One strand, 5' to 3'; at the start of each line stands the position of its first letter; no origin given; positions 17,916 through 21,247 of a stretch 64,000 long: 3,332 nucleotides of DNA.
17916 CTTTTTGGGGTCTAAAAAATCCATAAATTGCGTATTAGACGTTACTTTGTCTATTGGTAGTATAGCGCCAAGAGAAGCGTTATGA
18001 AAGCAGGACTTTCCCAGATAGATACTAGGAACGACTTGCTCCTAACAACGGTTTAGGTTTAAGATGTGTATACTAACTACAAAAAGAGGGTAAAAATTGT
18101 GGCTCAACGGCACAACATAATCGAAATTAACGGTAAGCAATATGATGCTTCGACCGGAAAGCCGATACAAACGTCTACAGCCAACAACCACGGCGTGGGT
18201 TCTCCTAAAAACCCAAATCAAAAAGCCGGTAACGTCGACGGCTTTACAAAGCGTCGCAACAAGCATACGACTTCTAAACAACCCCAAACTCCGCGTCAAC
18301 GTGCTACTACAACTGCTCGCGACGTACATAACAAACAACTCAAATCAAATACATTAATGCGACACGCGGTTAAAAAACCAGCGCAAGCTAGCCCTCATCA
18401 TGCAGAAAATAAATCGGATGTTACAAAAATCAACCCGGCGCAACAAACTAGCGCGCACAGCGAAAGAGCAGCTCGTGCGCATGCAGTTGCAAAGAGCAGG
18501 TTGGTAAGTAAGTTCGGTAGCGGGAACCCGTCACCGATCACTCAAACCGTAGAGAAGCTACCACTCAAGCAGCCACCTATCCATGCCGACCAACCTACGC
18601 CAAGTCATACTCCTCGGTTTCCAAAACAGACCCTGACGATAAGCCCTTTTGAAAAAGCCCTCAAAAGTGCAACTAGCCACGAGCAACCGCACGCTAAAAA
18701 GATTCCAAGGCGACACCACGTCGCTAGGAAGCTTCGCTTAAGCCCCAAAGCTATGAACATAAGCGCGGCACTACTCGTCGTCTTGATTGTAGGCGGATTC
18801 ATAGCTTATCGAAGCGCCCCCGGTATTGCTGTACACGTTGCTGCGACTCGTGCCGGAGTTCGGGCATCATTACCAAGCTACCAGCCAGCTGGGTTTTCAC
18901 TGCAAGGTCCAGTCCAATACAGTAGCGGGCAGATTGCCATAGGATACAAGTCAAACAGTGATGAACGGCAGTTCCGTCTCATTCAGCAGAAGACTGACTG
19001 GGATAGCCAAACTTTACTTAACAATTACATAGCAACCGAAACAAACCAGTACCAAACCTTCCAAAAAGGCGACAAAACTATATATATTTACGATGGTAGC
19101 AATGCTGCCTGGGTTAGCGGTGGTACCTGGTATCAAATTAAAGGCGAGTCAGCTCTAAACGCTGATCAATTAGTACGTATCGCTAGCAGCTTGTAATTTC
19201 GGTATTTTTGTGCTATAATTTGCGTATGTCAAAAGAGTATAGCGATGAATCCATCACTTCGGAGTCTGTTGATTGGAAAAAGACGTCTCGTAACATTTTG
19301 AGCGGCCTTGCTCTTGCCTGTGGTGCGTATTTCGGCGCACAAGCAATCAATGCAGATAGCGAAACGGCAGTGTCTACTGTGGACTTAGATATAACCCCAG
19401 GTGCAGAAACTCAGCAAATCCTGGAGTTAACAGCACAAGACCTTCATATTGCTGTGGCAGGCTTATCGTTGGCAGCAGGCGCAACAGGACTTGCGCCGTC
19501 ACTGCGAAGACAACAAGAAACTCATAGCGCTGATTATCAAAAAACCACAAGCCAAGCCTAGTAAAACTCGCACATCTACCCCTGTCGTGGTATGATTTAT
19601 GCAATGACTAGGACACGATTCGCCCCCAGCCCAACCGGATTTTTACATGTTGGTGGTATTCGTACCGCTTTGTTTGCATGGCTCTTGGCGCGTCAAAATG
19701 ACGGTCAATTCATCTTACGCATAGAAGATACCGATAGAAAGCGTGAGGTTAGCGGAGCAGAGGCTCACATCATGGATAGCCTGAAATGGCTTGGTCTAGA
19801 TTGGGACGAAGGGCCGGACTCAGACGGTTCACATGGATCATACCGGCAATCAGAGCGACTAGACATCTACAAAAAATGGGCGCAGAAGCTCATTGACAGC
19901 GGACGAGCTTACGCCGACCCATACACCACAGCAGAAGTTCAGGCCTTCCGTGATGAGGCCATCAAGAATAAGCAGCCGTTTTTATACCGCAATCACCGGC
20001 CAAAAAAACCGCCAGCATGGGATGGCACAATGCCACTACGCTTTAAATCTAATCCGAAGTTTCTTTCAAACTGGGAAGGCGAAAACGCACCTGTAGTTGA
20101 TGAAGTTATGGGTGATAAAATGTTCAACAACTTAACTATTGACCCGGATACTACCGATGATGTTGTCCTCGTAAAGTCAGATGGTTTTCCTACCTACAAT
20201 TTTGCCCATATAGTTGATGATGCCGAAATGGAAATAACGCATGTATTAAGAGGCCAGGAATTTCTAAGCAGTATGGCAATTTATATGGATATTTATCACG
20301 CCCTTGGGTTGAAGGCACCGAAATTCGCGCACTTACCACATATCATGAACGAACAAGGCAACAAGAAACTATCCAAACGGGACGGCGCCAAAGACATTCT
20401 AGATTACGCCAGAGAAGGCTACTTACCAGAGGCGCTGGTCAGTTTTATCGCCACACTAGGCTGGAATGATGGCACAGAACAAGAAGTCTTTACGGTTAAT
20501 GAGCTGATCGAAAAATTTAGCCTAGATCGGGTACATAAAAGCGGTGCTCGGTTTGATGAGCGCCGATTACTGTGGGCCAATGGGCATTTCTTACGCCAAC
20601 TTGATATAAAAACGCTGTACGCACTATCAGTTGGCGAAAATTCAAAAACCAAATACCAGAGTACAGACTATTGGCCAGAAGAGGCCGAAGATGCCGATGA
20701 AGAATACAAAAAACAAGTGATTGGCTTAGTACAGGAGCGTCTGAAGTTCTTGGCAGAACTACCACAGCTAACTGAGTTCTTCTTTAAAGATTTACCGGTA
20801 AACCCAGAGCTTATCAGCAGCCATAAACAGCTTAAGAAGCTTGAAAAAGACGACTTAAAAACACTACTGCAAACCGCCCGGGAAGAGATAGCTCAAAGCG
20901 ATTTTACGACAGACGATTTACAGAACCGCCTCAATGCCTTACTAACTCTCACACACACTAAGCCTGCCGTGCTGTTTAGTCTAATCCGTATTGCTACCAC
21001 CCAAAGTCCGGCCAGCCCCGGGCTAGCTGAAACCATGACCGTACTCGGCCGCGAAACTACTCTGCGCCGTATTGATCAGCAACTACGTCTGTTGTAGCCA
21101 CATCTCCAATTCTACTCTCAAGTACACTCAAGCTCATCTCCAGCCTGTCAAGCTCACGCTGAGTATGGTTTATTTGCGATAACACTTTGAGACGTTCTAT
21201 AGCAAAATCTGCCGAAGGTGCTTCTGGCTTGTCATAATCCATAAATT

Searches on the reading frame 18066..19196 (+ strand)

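Call 56: search_protein_families(library=pfam, proteins=[window:18066-19196:+], max_evalue=0.001)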
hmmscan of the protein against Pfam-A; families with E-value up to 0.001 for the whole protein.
window:18066-19196:+ (376 aa): 1 family
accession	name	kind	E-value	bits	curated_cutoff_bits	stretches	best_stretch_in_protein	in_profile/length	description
PF14285.11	DUF4367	-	5.5e-06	27.2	22.1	1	270-376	4-110/110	Domain of unknown function (DUF4367)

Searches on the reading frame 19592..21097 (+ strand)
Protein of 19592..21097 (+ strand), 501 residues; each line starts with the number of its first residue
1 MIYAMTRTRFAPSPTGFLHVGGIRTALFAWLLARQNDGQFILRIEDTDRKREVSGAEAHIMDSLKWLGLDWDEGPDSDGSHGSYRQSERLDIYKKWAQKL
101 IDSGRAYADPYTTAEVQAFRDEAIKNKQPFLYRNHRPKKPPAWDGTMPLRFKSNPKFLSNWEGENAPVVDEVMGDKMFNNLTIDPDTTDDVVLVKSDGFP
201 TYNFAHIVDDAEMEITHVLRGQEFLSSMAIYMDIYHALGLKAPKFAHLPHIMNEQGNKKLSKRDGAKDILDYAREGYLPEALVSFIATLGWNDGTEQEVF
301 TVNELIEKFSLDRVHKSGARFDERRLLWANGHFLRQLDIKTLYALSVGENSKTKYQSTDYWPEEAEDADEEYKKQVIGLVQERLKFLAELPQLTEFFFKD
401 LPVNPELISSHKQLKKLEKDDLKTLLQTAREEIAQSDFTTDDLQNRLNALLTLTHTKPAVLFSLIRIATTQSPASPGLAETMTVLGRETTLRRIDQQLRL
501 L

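Call 56: search_protein_families(library=pfam, proteins=[window:19592-21097:+], max_evalue=0.001)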
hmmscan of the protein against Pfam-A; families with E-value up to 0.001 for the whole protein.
window:19592-21097:+ (501 aa): 2 families
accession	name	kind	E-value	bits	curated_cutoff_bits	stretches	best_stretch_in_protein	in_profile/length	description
PF00749.27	tRNA-synt_1c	-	2e-84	283.6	23.4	1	7-328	3-314/314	tRNA synthetases class I (E and Q), catalytic domain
PF19269.4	Anticodon_2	-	2.8e-25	89.8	23.6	1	366-497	10-140/141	Anticodon binding domain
